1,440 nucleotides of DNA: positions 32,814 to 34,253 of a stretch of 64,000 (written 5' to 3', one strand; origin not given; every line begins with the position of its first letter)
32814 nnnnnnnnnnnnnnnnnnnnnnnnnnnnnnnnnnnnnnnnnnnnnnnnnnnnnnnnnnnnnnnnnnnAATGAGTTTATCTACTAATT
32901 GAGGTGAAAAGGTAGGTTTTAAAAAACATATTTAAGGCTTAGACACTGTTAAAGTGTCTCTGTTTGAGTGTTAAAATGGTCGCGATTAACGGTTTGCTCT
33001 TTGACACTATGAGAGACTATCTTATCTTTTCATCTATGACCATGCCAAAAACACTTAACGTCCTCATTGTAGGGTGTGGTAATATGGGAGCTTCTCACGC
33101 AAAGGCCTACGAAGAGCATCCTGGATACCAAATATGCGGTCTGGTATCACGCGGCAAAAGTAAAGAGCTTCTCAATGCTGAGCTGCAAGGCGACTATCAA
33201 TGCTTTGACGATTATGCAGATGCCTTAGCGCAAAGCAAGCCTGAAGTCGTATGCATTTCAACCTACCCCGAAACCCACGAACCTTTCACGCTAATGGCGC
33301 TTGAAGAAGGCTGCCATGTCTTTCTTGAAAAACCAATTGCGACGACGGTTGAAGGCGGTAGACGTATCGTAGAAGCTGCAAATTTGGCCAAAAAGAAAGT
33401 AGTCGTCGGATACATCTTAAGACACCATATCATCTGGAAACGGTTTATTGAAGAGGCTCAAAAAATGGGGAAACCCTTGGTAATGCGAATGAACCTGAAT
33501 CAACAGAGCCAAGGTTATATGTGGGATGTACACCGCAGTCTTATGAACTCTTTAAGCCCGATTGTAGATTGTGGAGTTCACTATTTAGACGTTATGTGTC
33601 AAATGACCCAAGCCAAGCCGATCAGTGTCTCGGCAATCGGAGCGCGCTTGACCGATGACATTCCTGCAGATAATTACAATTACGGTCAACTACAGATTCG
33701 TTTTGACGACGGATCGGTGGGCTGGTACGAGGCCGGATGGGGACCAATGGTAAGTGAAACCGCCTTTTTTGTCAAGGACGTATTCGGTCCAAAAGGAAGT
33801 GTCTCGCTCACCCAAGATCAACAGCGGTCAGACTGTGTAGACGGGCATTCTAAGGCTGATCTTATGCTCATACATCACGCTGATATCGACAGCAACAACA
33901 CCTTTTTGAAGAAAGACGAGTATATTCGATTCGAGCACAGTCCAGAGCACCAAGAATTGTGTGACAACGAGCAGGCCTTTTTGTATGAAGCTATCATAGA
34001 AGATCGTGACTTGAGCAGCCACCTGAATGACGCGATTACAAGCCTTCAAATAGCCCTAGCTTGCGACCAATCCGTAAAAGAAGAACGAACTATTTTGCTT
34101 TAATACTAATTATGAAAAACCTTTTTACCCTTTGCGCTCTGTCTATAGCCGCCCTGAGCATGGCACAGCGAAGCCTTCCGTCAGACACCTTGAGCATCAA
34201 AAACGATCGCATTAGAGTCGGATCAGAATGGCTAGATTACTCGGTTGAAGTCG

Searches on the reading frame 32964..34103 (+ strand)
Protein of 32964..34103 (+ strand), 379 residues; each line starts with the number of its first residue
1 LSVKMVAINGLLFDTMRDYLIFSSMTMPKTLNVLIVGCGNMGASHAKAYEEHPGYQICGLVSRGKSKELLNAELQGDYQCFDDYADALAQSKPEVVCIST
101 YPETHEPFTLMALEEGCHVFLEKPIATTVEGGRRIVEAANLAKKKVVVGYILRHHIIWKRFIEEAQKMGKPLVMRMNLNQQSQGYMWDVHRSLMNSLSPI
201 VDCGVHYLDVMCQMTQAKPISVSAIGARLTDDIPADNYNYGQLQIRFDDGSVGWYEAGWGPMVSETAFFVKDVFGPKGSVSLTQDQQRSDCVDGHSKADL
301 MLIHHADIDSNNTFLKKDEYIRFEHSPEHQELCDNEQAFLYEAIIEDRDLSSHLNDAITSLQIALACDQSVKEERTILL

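Call 3: search_protein_families(library=pfam, proteins=[window:32964-34103:+])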
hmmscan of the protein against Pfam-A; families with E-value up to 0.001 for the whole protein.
window:32964-34103:+ (379 aa): 4 families
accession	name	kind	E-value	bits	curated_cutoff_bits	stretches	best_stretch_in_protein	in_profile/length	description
PF01408.29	GFO_IDH_MocA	-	5.1e-27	95.4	24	1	31-150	1-120/120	Oxidoreductase family, NAD-binding Rossmann fold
PF22725.1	GFO_IDH_MocA_C3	-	1.5e-09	38.4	27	1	164-261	9-106/124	GFO/IDH/MocA C-terminal domain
PF02894.22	GFO_IDH_MocA_C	-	1.4e-08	35.2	22.9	1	167-377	8-216/218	Oxidoreductase family, C-terminal alpha/beta domain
PF01113.26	DapB_N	-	0.00033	21.2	25.6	1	32-119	2-94/124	Dihydrodipicolinate reductase, N-terminus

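Call 4: search_protein_families(library=ncbifam, proteins=[window:32964-34103:+])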
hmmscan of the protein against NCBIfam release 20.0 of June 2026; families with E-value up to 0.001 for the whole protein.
window:32964-34103:+ (379 aa): 9 families
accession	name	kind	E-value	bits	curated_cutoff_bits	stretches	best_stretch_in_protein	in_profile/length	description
TIGR04380.1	myo_inos_iolG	equivalog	5.3e-25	88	355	1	31-376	2-328/330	inositol 2-dehydrogenase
NF040723.1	UDP-GlcNAcDh_Arch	equivalog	1.4e-22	80.6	450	1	31-259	1-217/302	UDP-N-acetylglucosamine 3-dehydrogenase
NF052679.1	InsChiInosDhIolG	equivalog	1.6e-15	57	540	1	30-211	2-181/343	bifunctional inositol 2-dehydrogenase/D-chiro-inositol 1-dehydrogenase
NF052479.1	LevoglcsnDh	equivalog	5.8e-12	45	650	1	29-210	2-197/386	levoglucosan dehydrogenase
NF041392.1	XylDh_Gfo6_Halo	equivalog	3.4e-09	36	350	1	32-251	18-248/350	D-xylose 1-dehydrogenase Gfo6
NF058563.1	BT_2159_fam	equivalog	6.5e-09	35.3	650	1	32-225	2-193/350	disaccharide 3-dehydrogenase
NF058561.1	BT_2158_fam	equivalog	1.9e-06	26.8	750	1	29-140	34-144/487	glycoside 3-dehydrogenase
NF007574.0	PRK10206.1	equivalog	0.0001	21.5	352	1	82-150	55-122/345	oxidoreductase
NF008607.0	PRK11579.1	subfamily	0.00014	21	330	1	32-146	6-118/346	oxidoreductase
